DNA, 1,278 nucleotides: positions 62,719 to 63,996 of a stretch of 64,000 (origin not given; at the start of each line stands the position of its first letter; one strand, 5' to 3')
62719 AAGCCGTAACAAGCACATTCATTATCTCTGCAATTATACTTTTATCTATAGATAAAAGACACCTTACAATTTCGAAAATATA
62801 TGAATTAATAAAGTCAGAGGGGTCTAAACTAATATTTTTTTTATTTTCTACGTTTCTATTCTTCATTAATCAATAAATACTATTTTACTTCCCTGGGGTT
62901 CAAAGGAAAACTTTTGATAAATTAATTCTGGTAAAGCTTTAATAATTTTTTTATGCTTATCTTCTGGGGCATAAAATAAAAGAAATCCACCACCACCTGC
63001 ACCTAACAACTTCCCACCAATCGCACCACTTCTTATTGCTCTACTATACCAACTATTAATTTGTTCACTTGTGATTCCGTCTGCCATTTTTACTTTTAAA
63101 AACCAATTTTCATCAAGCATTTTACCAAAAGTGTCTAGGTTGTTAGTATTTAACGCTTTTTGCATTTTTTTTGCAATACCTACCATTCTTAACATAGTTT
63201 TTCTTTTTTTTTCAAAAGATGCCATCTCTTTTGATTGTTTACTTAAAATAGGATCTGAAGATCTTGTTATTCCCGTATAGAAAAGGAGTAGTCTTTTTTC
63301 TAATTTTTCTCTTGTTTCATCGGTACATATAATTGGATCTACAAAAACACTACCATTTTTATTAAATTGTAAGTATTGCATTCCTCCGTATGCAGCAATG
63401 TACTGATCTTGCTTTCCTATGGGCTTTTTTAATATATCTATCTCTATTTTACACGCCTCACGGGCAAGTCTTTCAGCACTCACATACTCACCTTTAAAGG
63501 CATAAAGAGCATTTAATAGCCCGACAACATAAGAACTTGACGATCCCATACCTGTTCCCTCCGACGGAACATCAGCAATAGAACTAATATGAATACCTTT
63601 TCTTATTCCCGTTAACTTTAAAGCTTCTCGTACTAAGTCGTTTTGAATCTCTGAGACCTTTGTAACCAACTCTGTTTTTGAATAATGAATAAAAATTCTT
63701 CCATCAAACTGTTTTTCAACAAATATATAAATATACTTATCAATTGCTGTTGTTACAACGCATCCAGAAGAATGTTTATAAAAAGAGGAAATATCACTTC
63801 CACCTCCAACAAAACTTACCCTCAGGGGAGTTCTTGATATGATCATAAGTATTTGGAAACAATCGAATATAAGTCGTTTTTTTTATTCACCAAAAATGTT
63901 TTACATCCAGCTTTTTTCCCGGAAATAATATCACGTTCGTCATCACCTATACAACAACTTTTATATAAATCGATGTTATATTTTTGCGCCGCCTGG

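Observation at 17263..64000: About 47-kb contiguous surface-glycan biosynthesis island occupying roughly 70% of the window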

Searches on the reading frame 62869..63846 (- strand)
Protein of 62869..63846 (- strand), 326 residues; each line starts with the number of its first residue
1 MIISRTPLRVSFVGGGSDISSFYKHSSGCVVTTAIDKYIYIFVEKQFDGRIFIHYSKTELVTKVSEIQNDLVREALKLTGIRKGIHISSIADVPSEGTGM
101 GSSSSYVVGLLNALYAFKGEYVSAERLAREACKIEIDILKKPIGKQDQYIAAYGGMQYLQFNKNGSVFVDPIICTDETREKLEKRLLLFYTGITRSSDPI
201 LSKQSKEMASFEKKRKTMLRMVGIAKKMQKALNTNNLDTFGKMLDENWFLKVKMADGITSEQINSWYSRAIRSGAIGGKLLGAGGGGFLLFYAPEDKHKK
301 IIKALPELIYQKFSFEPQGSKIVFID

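Call 8: search_protein_families(library=pfam, proteins=[window:62869-63846:-], max_evalue=0.001)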
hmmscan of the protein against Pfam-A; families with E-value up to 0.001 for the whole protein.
window:62869-63846:- (326 aa): 2 families
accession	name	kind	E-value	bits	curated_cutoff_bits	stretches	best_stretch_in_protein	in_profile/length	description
PF00288.32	GHMP_kinases_N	-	1.6e-13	51.1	22.3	1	74-155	5-87/87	GHMP kinases N terminal domain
PF08544.19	GHMP_kinases_C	-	6.9e-10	39.6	21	1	228-308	1-82/85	GHMP kinases C terminal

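Call 22: find_encoding_contigs(protein=window:62869-63846:-, flank=10000, max_places=4)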
Protein window:62869-63846:- (326 aa): 6 contigs read that carry it; 4 places shown.
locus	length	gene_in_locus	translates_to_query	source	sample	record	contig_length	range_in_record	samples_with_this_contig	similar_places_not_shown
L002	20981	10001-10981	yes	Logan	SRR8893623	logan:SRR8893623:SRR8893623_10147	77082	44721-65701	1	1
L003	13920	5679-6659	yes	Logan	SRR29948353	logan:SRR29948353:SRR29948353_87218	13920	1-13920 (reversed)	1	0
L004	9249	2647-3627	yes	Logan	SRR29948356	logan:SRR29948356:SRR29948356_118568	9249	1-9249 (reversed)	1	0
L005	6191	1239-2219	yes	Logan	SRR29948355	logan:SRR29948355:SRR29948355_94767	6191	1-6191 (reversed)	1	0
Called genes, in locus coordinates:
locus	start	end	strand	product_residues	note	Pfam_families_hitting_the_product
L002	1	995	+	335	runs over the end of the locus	PF01073:3Beta_HSD, PF01370:Epimerase, PF02719:Polysacc_synt_2 (weak), PF05368:NmrA, PF16363:GDP_Man_Dehyd, PF07993:NAD_binding_4, PF13460:NAD_binding_10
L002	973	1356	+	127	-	PF12973:Cupin_7 (faint), PF00190:Cupin_1 (weak), PF07883:Cupin_2 (weak)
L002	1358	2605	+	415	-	PF08421:Methyltransf_13, PF13489:Methyltransf_23, PF13847:Methyltransf_31 (weak), PF08241:Methyltransf_11, PF08242:Methyltransf_12, PF13649:Methyltransf_25, PF08484:Methyltransf_14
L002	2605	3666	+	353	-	PF01073:3Beta_HSD, PF01370:Epimerase, PF02719:Polysacc_synt_2 (weak), PF07993:NAD_binding_4, PF16363:GDP_Man_Dehyd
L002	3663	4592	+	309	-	PF01408:GFO_IDH_MocA, PF22725:GFO_IDH_MocA_C3 (weak)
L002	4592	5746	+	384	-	PF00534:Glycos_transf_1, PF13692:Glyco_trans_1_4, PF26337:Gtf3_C (weak)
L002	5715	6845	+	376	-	PF00534:Glycos_transf_1 (weak), PF13692:Glyco_trans_1_4, PF26337:Gtf3_C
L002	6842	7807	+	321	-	PF00535:Glycos_transf_2, PF10111:Glyco_tranf_2_2, PF13641:Glyco_tranf_2_3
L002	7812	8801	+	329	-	PF01073:3Beta_HSD, PF01370:Epimerase, PF02719:Polysacc_synt_2 (weak), PF04321:RmlD_sub_bind, PF16363:GDP_Man_Dehyd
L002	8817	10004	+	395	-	PF00483:NTP_transferase, PF12804:NTP_transf_3, PF00702:Hydrolase, PF08645:PNK3P, PF13419:HAD_2 (weak), PF13242:Hydrolase_like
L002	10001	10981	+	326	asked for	PF00288:GHMP_kinases_N, PF08544:GHMP_kinases_C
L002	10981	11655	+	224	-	PF13580:SIS_2, PF01380:SIS (weak)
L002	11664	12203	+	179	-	PF00908:dTDP_sugar_isom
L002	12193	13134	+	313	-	PF01073:3Beta_HSD, PF01370:Epimerase, PF02719:Polysacc_synt_2, PF04321:RmlD_sub_bind, PF07993:NAD_binding_4 (weak), PF13460:NAD_binding_10, PF16363:GDP_Man_Dehyd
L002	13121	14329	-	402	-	PF00155:Aminotran_1_2 (weak), PF01041:DegT_DnrJ_EryC1, PF01053:Cys_Met_Meta_PP (weak)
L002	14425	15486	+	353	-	PF00535:Glycos_transf_2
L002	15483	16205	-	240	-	PF13489:Methyltransf_23, PF07021:MetW, PF13847:Methyltransf_31, PF08241:Methyltransf_11, PF08242:Methyltransf_12 (weak), PF13649:Methyltransf_25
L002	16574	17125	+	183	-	-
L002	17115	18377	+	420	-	PF00534:Glycos_transf_1, PF13692:Glyco_trans_1_4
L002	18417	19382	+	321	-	PF04321:RmlD_sub_bind (weak), PF01370:Epimerase, PF02719:Polysacc_synt_2 (faint), PF16363:GDP_Man_Dehyd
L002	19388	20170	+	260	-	PF01370:Epimerase (weak), PF04321:RmlD_sub_bind (faint)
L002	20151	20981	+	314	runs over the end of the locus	PF01073:3Beta_HSD, PF01370:Epimerase, PF02719:Polysacc_synt_2, PF03435:Sacchrp_dh_NADP (weak), PF04321:RmlD_sub_bind, PF05368:NmrA (weak), PF16363:GDP_Man_Dehyd, PF13460:NAD_binding_10 (weak), +1 more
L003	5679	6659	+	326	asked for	PF00288:GHMP_kinases_N, PF08544:GHMP_kinases_C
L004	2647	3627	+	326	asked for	PF00288:GHMP_kinases_N, PF08544:GHMP_kinases_C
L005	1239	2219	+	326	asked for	PF00288:GHMP_kinases_N, PF08544:GHMP_kinases_C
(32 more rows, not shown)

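Call 45: search_protein_families(library=ncbifam, proteins=[window:62869-63846:-], max_evalue=0.001)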
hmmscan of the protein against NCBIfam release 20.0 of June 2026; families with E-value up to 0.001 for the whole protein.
window:62869-63846:- (326 aa): 11 families
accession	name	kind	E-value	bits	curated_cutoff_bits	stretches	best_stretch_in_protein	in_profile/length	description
NF049969.1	GlMnHpPKinHddA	equivalog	4.1e-44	151.4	600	1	2-319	3-332/338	D-glycero-D-manno-heptose 7-phosphate kinase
NF009948.0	PRK13412.1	equivalog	8.5e-26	89.9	721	1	79-302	721-944/974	bifunctional fucokinase/fucose-1-phosphate guanylyltransferase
TIGR00549.1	mevalon_kin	equivalog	3.6e-21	75.9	163.05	1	31-290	20-274/276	mevalonate kinase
NF003036.0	PRK03926.1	equivalog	2.8e-16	59.5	403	1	31-305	25-279/302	mevalonate kinase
NF003006.0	PRK03817.1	equivalog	6.7e-14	51.6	443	1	196-319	216-339/352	galactokinase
NF001816.0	PRK00555.1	equivalog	5.2e-11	42.1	509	1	227-310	259-341/363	galactokinase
TIGR00131.1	gal_kin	equivalog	1.4e-07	30.8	226.65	1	227-312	284-368/388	galactokinase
NF003705.0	PRK05322.1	equivalog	1.1e-05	24.3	385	0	225-314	281-370/388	galactokinase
NF002288.1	PRK01212.1-4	equivalog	0.00025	20.2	194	0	71-133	62-124/303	homoserine kinase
TIGR01920.1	Shik_kin_archae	equivalog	0.00051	19.5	126.85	0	65-164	50-148/266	shikimate kinase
TIGR00191.1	thrB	equivalog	0.00081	18.3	168.25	0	71-158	66-146/304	homoserine kinase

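Call 55: find_homologous_proteins(query=L002:973-1353:+, max_evalue=1e-10)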
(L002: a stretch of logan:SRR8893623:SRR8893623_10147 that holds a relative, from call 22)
Query L002:973-1353:+ (127 aa): 265 proteins with E <= 1e-10 among 294 candidates; the best 120 are listed.
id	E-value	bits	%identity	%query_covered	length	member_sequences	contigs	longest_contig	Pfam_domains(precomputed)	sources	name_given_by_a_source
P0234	2.0e-76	272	100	100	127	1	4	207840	PF07883.18,PF00190.29,PF12973.14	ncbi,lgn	-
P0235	5.6e-51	190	65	100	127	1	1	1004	PF07883.18,PF14667.13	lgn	-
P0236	1.5e-49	185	63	99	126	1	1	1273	PF07883.18,PF00190.29,PF05523.18,PF14667.13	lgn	-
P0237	3.7e-49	184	65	99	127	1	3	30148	PF07883.18,PF00190.29,PF05523.18,PF14667.13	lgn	-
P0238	5.2e-48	180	65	99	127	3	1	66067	PF07883.18,PF14667.13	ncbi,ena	ncbi:MAG: cupin domain-containing protein [Patescibacteria group bacterium]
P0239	1.0e-47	179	65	99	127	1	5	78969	PF07883.18,PF14667.13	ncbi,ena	-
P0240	1.0e-47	179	59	100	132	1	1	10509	PF07883.18,PF00190.29,PF12973.14,PF05523.18,PF14667.13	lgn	-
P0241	1.8e-47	178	66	99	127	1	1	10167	PF07883.18,PF14667.13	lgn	-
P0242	2.2e-47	178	64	99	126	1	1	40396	PF07883.18,PF05523.18,PF14667.13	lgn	-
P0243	5.5e-47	177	63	99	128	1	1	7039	PF07883.18,PF00190.29,PF12973.14,PF14667.13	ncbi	-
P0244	8.2e-47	176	63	99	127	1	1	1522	PF14667.13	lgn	-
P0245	9.5e-47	176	63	100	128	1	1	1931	PF07883.18,PF00190.29,PF14667.13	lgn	-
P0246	1.8e-46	175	65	100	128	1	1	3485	PF07883.18,PF00190.29,PF14667.13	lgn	-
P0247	2.0e-46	175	64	99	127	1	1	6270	PF07883.18,PF00190.29,PF14667.13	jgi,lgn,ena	-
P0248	4.0e-46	174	60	99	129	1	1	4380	PF07883.18,PF00190.29,PF14667.13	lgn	-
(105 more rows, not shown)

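Call 56: find_encoding_contigs(protein=P0234, flank=10000, max_places=3)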
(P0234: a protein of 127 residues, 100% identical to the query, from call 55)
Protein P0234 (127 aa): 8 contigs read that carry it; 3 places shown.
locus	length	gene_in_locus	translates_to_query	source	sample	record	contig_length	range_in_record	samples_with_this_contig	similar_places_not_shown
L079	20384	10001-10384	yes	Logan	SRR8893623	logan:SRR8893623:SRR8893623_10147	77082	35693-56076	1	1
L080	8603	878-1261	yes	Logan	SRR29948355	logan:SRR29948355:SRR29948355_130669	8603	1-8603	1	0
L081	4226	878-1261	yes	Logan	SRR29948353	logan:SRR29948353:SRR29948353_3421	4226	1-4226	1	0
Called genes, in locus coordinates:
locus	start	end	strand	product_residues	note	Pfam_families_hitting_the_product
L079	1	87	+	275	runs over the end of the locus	PF26314:MptA_B_family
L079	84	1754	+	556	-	PF10131:PTPS_related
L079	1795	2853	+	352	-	PF13439:Glyco_transf_4, PF00534:Glycos_transf_1, PF13692:Glyco_trans_1_4, PF20706:GT4-conflict (weak)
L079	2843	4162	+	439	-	PF01943:Polysacc_synt, PF13440:Polysacc_synt_3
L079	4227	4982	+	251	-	PF00535:Glycos_transf_2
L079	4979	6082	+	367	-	PF13439:Glyco_transf_4, PF20706:GT4-conflict, PF00534:Glycos_transf_1, PF13692:Glyco_trans_1_4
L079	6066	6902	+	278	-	PF13641:Glyco_tranf_2_3 (weak), PF00535:Glycos_transf_2, PF10111:Glyco_tranf_2_2 (faint)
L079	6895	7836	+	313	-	PF04321:RmlD_sub_bind, PF01073:3Beta_HSD, PF01370:Epimerase, PF07993:NAD_binding_4 (faint), PF16363:GDP_Man_Dehyd, PF02719:Polysacc_synt_2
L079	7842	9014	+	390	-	PF01041:DegT_DnrJ_EryC1, PF01053:Cys_Met_Meta_PP (weak)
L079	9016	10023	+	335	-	PF01073:3Beta_HSD, PF01370:Epimerase, PF02719:Polysacc_synt_2 (weak), PF05368:NmrA, PF16363:GDP_Man_Dehyd, PF07993:NAD_binding_4, PF13460:NAD_binding_10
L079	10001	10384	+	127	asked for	PF12973:Cupin_7 (faint), PF00190:Cupin_1 (weak), PF07883:Cupin_2 (weak)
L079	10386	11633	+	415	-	PF08421:Methyltransf_13, PF13489:Methyltransf_23, PF13847:Methyltransf_31 (weak), PF08241:Methyltransf_11, PF08242:Methyltransf_12, PF13649:Methyltransf_25, PF08484:Methyltransf_14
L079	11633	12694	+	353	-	PF01073:3Beta_HSD, PF01370:Epimerase, PF02719:Polysacc_synt_2 (weak), PF07993:NAD_binding_4, PF16363:GDP_Man_Dehyd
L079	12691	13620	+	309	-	PF01408:GFO_IDH_MocA, PF22725:GFO_IDH_MocA_C3 (weak)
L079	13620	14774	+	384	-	PF00534:Glycos_transf_1, PF13692:Glyco_trans_1_4, PF26337:Gtf3_C (weak)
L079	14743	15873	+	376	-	PF00534:Glycos_transf_1 (weak), PF13692:Glyco_trans_1_4, PF26337:Gtf3_C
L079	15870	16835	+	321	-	PF00535:Glycos_transf_2, PF10111:Glyco_tranf_2_2, PF13641:Glyco_tranf_2_3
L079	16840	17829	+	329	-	PF01073:3Beta_HSD, PF01370:Epimerase, PF02719:Polysacc_synt_2 (weak), PF04321:RmlD_sub_bind, PF16363:GDP_Man_Dehyd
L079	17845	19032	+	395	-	PF00483:NTP_transferase, PF12804:NTP_transf_3, PF00702:Hydrolase, PF08645:PNK3P, PF13419:HAD_2 (weak), PF13242:Hydrolase_like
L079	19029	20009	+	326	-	PF00288:GHMP_kinases_N, PF08544:GHMP_kinases_C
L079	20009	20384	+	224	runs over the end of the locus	PF13580:SIS_2, PF01380:SIS (weak)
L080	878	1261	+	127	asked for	PF12973:Cupin_7 (faint), PF00190:Cupin_1 (weak), PF07883:Cupin_2 (weak)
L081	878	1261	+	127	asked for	PF12973:Cupin_7 (faint), PF00190:Cupin_1 (weak), PF07883:Cupin_2 (weak)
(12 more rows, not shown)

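Call 94: search_protein_families(library=pfam, proteins=[L079:2843-4159:+, L079:84-1751:+, L079:17845-19029:+, L079:10386-11630:+, L079:12691-13617:+, L079:7842-9011:+], max_evalue=0.001)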
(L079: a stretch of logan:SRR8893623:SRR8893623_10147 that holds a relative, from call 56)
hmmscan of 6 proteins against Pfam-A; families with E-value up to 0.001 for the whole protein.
L079:2843-4159:+ (439 aa): 2 families
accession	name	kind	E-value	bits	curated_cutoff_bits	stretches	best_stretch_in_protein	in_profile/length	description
PF01943.22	Polysacc_synt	-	1.9e-11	44.4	28.2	1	19-291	3-272/274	Polysaccharide biosynthesis protein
PF13440.11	Polysacc_synt_3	-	2.9e-09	37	23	1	42-335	2-286/293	Polysaccharide biosynthesis protein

L079:84-1751:+ (556 aa): 1 family
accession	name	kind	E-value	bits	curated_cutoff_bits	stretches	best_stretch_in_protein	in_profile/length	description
PF10131.15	PTPS_related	-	6.2e-09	35.3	26.4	1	75-402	3-311/621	6-pyruvoyl-tetrahydropterin synthase related domain; membrane protein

L079:17845-19029:+ (395 aa): 7 families
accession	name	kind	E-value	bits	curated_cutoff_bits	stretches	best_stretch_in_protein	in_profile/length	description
PF00483.29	NTP_transferase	-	2.5e-24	86.7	21.2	1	9-214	2-221/245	Nucleotidyl transferase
PF00702.32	Hydrolase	-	1.6e-14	55.2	26.4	1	241-375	76-191/191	haloacid dehalogenase-like hydrolase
PF13419.12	HAD_2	-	1.2e-13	52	23.8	1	332-381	129-178/178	Haloacid dehalogenase-like hydrolase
PF13242.12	Hydrolase_like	-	7.7e-12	45.4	22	1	336-382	2-49/75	HAD-hyrolase-like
PF08645.17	PNK3P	-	1.3e-11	44.9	22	1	237-364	1-126/161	Polynucleotide kinase 3 phosphatase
PF12804.13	NTP_transf_3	-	1.3e-08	35.6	27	1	9-70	1-55/160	MobA-like NTP transferase domain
PF13344.12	Hydrolase_6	-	0.00034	21.1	27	1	240-299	2-49/101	Haloacid dehalogenase-like hydrolase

L079:10386-11630:+ (415 aa): 7 families
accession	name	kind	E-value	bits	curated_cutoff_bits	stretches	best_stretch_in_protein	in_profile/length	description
PF08484.17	Methyltransf_14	-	5.7e-53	179.4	23.5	1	252-409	2-160/160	C-methyltransferase C-terminal domain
PF08421.16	Methyltransf_13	-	2.6e-19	69.6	31.3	1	11-72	1-62/62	Putative zinc binding domain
PF13489.12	Methyltransf_23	-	6.6e-18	65.4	27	1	97-243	14-160/164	Methyltransferase domain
PF08241.18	Methyltransf_11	-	3.4e-12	47.3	21.2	1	109-203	1-95/95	Methyltransferase domain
PF08242.18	Methyltransf_12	-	6.5e-11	43.3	30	1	109-201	1-98/98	Methyltransferase domain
PF13649.12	Methyltransf_25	-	6.5e-09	36.8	27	1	108-199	1-97/97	Methyltransferase domain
PF13847.12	Methyltransf_31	-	7.1e-06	26.2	27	1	136-207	38-113/145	Methyltransferase domain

L079:12691-13617:+ (309 aa): 2 families
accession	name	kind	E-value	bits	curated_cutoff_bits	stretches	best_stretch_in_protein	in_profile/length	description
PF01408.29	GFO_IDH_MocA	-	7.8e-20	72.2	24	1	4-114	4-120/120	Oxidoreductase family, NAD-binding Rossmann fold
PF22725.1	GFO_IDH_MocA_C3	-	7.4e-06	26.4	27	1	151-231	42-123/124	GFO/IDH/MocA C-terminal domain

L079:7842-9011:+ (390 aa): 4 families
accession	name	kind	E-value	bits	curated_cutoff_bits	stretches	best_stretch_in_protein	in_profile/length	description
PF01041.23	DegT_DnrJ_EryC1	-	6.6e-60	203.7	19.8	1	21-387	12-357/360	DegT/DnrJ/EryC1/StrS aminotransferase family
PF01053.26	Cys_Met_Meta_PP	-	3.6e-06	26.2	27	1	37-214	56-228/381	Cys/Met metabolism PLP-dependent enzyme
PF00266.25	Aminotran_5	-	2.6e-05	23.8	21.5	1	53-166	66-182/371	Aminotransferase class-V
PF00155.27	Aminotran_1_2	-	0.00015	21.5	19.7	1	37-159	46-185/361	Aminotransferase class I and II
